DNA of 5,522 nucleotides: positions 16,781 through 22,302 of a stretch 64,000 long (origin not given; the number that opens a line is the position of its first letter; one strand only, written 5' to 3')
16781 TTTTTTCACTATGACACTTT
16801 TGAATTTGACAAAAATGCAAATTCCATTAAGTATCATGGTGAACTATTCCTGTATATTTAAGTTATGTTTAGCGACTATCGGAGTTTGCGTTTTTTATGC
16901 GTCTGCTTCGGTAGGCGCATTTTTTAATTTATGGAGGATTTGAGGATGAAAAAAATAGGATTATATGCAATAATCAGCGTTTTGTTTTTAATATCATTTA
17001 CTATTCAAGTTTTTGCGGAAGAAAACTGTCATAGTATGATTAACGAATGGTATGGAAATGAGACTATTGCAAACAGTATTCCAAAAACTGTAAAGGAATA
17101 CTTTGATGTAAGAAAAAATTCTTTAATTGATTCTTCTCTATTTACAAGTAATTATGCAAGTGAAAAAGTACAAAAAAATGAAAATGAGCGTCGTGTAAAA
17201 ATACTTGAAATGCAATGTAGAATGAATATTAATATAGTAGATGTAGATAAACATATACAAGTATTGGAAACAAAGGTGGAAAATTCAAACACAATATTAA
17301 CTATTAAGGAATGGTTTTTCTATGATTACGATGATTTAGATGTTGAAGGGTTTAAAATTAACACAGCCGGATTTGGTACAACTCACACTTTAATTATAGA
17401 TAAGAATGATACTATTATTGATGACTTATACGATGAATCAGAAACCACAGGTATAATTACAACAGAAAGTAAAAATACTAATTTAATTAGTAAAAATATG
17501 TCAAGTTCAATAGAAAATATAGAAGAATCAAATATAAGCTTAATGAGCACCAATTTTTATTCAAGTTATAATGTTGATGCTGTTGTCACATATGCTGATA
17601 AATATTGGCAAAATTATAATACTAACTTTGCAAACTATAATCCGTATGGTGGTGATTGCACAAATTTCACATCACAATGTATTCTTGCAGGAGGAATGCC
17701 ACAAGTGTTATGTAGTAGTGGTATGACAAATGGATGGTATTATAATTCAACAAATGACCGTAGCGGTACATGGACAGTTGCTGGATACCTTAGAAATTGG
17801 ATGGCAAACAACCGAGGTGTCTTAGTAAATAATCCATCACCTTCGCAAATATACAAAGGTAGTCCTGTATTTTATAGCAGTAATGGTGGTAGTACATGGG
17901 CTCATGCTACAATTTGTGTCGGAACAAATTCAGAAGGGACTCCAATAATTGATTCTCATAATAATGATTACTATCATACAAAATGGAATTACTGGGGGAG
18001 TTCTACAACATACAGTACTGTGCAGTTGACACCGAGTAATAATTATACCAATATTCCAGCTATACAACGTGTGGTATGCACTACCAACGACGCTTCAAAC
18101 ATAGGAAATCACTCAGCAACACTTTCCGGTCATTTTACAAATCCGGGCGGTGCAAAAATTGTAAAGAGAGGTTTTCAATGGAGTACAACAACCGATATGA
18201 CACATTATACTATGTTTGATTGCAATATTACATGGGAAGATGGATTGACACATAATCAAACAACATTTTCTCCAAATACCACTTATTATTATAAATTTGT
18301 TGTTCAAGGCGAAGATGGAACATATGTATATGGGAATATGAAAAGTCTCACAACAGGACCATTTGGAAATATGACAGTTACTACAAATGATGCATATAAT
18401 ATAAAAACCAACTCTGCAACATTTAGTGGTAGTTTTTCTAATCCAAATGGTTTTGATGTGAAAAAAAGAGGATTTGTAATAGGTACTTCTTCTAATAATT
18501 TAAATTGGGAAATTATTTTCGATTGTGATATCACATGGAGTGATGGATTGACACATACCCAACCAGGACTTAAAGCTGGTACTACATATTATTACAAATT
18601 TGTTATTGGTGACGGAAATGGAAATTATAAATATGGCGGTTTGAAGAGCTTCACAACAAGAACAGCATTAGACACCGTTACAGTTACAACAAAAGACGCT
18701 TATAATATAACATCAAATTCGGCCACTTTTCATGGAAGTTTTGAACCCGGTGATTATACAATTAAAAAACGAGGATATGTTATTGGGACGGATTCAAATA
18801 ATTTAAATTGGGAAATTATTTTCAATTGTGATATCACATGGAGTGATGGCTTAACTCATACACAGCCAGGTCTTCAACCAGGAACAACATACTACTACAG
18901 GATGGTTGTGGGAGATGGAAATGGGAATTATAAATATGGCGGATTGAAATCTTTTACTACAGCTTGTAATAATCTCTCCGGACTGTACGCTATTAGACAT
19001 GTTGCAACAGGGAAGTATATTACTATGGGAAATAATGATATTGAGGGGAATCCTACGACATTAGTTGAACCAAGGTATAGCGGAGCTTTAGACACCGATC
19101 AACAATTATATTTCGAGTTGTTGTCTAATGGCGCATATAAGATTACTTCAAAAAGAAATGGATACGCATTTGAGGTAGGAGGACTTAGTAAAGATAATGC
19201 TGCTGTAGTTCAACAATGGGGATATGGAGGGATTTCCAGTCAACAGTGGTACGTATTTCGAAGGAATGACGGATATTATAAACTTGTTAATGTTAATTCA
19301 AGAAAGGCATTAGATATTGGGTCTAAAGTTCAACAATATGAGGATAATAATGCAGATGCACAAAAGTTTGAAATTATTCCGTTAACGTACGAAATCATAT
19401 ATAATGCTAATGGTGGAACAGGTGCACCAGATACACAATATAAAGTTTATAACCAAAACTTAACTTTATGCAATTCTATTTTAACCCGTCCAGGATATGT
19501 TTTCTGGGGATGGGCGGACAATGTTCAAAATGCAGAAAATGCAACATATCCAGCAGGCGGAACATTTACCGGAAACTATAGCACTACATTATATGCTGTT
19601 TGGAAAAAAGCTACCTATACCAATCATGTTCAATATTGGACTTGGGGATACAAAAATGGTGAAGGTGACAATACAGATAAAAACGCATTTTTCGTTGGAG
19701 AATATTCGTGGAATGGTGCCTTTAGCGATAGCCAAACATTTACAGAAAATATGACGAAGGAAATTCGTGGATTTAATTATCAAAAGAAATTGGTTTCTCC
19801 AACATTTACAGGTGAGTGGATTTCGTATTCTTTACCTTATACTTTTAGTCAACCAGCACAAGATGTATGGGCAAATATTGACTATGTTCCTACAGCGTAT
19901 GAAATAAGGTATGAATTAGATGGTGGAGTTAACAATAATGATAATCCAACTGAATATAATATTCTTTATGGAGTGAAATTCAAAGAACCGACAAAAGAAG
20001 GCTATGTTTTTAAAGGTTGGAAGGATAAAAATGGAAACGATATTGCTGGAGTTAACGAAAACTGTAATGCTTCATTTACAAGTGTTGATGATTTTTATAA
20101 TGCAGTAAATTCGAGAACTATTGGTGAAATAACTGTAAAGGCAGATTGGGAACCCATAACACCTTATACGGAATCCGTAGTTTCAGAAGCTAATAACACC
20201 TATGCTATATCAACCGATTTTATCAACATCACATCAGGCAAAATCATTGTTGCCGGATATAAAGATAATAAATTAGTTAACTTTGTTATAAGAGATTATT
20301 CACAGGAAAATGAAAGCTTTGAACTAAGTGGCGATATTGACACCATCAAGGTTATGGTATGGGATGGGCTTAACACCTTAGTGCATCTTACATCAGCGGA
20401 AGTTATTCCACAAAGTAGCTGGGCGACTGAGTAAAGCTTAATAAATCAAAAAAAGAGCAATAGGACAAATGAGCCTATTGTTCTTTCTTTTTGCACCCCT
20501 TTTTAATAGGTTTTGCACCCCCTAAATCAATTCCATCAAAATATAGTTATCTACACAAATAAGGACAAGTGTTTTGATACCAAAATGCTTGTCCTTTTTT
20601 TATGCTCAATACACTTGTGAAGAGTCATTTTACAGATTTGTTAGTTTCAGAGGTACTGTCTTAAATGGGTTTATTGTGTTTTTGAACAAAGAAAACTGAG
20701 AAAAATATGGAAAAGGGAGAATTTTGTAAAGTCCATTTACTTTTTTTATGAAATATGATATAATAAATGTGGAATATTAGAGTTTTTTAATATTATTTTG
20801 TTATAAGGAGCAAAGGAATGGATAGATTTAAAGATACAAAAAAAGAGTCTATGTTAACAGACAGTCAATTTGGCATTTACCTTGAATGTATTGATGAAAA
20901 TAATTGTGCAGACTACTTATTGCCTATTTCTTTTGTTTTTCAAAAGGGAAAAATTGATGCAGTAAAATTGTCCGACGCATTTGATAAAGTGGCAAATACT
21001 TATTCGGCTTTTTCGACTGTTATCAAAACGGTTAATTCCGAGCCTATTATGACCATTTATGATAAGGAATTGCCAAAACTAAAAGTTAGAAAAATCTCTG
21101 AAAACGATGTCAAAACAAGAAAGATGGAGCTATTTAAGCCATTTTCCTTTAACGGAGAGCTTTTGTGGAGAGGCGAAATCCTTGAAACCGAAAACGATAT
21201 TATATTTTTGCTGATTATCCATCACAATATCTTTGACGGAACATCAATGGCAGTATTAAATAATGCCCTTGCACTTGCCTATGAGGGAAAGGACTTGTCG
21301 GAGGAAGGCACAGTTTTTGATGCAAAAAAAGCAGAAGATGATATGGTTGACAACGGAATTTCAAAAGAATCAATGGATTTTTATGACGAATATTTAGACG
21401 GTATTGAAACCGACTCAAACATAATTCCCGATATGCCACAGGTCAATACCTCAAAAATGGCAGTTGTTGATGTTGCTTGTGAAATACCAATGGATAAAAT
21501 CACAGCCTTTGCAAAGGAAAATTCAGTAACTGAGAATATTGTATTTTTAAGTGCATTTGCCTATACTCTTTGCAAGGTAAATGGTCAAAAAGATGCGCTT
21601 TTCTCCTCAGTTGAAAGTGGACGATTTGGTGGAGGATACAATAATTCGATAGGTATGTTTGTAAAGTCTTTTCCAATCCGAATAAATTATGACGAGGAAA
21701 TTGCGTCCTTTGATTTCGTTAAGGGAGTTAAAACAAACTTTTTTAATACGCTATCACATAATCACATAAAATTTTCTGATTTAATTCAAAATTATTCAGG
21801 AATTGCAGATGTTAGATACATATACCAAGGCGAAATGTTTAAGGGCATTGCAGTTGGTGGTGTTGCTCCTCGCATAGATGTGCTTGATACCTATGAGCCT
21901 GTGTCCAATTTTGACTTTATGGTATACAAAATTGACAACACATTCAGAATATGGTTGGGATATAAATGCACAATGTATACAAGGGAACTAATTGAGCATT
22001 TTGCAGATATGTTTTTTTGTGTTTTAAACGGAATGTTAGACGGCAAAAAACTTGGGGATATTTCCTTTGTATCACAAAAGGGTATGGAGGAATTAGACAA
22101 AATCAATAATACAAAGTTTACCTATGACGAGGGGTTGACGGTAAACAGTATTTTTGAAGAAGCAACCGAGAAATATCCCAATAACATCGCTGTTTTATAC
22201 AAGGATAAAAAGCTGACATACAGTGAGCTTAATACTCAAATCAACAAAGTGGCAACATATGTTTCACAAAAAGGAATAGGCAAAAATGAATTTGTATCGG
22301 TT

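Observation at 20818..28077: C-A-T-C-A-T-R NRPS predicted to release a (possibly N-acylated) dipeptide aldehyde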

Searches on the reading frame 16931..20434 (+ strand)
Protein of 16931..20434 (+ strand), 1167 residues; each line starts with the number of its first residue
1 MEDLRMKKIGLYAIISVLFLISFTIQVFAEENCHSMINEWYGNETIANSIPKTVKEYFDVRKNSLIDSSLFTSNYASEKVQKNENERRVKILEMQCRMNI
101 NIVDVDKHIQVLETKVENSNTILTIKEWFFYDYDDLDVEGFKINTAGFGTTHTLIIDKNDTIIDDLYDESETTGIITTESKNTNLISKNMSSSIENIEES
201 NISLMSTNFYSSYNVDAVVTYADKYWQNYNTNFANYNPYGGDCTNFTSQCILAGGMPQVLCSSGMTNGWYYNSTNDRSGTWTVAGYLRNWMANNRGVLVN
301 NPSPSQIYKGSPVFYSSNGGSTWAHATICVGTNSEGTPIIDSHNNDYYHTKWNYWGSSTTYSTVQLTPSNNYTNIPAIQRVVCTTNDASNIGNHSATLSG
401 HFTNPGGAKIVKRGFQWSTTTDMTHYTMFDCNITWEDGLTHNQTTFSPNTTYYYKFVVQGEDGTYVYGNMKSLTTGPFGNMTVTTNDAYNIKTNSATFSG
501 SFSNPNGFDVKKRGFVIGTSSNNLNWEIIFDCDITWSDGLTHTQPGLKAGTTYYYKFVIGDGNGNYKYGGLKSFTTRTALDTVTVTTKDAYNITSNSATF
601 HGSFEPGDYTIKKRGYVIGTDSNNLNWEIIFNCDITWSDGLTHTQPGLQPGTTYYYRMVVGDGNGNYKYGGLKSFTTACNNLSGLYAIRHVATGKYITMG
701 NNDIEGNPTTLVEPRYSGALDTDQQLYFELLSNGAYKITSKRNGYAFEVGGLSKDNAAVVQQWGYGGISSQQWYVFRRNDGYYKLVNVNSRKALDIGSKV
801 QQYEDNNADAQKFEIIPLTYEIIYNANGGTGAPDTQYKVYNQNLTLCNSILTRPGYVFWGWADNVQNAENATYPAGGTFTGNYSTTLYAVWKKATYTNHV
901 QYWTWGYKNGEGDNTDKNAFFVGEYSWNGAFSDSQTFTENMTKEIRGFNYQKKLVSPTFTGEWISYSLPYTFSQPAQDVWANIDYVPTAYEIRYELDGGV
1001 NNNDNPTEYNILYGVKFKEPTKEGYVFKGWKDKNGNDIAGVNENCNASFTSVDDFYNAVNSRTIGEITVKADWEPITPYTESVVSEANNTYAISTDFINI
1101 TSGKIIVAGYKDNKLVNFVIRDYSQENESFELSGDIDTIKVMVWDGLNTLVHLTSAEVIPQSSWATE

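Call 5: search_protein_families(library=pfam, proteins=[window:16931-20434:+], max_evalue=0.001)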
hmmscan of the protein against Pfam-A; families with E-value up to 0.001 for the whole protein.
window:16931-20434:+ (1167 aa): 6 families
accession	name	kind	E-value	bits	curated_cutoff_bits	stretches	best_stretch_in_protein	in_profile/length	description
PF12671.13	Amidase_6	-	7e-27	95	23.2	1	213-359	2-157/163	Putative amidase domain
PF14200.12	RicinB_lectin_2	-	2e-26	92.9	25.6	3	723-797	2-76/89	Ricin-type beta-trefoil lectin domain-like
PF09479.16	Flg_new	-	5.3e-11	42.9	27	2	820-890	1-65/65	Listeria-Bacteroides repeat domain (List_Bact_rpt)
PF07732.21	Cu-oxidase_3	-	6.1e-08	33.2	21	0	433-484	61-115/119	Multicopper oxidase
PF00652.28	Ricin_B_lectin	-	0.00014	22.5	29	1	686-813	3-126/126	Ricin-type beta-trefoil lectin domain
PF16655.11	PhoD_N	-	0.00033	21.6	30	0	646-662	64-80/90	PhoD-like phosphatase, N-terminal domain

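Call 6: search_protein_families(library=ncbifam, proteins=[window:16931-20434:+], max_evalue=0.001)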
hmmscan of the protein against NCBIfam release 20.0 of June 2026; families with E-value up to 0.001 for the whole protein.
window:16931-20434:+ (1167 aa): 1 family
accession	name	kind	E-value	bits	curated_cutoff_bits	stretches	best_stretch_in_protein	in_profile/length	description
TIGR02543.1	List_Bact_rpt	repeat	3e-05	24.3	20.95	1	1020-1077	1-44/44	TIGR02543 family repeat protein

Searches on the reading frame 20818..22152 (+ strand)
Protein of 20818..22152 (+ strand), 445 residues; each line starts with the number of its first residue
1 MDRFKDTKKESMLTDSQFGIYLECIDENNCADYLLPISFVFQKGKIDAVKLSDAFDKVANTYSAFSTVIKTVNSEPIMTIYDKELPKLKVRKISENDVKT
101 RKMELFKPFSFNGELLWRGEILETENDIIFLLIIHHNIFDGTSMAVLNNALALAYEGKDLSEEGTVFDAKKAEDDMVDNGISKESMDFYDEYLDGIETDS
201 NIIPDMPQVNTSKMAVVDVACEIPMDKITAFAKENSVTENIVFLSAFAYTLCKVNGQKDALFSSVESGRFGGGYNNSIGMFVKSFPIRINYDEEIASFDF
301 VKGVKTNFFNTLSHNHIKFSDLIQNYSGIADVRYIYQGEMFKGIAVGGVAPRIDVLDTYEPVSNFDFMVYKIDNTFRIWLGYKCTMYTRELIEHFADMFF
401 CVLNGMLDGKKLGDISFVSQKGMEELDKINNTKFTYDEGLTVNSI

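Call 31: search_solved_structures(query=window:20818-22110:+, max_evalue=0.001)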
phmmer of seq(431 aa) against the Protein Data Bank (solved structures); distinct sequences matched with E-value up to 0.001: 24.
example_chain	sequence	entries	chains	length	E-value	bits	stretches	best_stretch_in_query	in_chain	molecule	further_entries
9rde_A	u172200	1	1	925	7.3e-18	68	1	12-321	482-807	Bacitracin synthase 3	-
2jgp_A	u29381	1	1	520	8.8e-18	67.7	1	31-408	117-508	TYROCIDINE SYNTHETASE 3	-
8xjz_C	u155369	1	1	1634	7.1e-11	45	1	36-394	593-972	Peptide synthetase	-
6p1j_A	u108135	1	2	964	1.9e-09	40.3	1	43-407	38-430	Txo2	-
4zxh_A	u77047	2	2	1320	2e-09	40.2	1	13-327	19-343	ABBFA_003403 | Tyrocidine synthetase 3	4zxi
6oyf_A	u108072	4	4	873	4.2e-08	35.9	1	42-326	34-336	Txo1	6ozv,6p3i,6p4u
9x29_A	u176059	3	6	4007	7e-08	35.1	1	37-408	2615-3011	PKS-NRPS hybrid synthetase psoA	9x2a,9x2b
9x2c_A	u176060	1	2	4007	1.3e-07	34.2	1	37-408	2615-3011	PKS-NRPS hybrid synthetase psoA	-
5u89_A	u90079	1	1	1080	1.4e-06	30.8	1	51-322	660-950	Amino acid adenylation domain protein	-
6mfx_A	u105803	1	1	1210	1.5e-06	30.7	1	94-324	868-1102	Linear gramicidin synthase subunit A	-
6mfw_A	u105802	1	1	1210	1.5e-06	30.7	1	94-324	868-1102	Linear gramicidin synthase subunit A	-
6mfy_A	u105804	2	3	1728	2.8e-06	29.9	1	94-324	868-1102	Linear gramicidin synthase subunit A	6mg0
6mfz_A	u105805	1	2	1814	3e-06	29.8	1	94-324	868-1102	Linear gramicidin synthase subunit A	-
9be3_A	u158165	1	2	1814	3e-06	29.8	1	94-324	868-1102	Linear gramicidin synthase subunit A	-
9be4_A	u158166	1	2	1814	3e-06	29.8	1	94-324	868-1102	Linear gramicidin synthase subunit A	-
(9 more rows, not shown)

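Call 52: search_protein_families(library=pfam, proteins=[window:20818-22152:+], max_evalue=0.001)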
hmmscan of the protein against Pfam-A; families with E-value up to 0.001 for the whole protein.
window:20818-22152:+ (445 aa): 1 family
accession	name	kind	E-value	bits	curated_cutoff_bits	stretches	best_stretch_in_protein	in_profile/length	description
PF00668.25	Condensation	-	3.1e-38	132.1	30.6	1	10-425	4-454/456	Condensation domain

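Call 84: search_protein_families(library=ncbifam, proteins=[window:20818-22152:+], max_evalue=0.001)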
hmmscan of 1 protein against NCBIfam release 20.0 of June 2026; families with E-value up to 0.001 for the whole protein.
window:20818-22152:+ (445 aa): 3 families
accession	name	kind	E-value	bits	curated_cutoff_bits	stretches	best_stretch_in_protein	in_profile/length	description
NF047350.1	aureusi_NRPS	equivalog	6.5e-12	43.2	2500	1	13-408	997-1399/2373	aureusimine non-ribosomal peptide synthetase AusA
NF004282.0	PRK05691.1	subfamily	2.9e-10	36.8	4090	1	28-430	693-1122/4334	non-ribosomal peptide synthase/polyketide synthase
NF041803.1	NRPS_SolG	exception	0.0007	17.2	2200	1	133-331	242-440/1163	solanimycin non-ribosomal peptide synthetase SolG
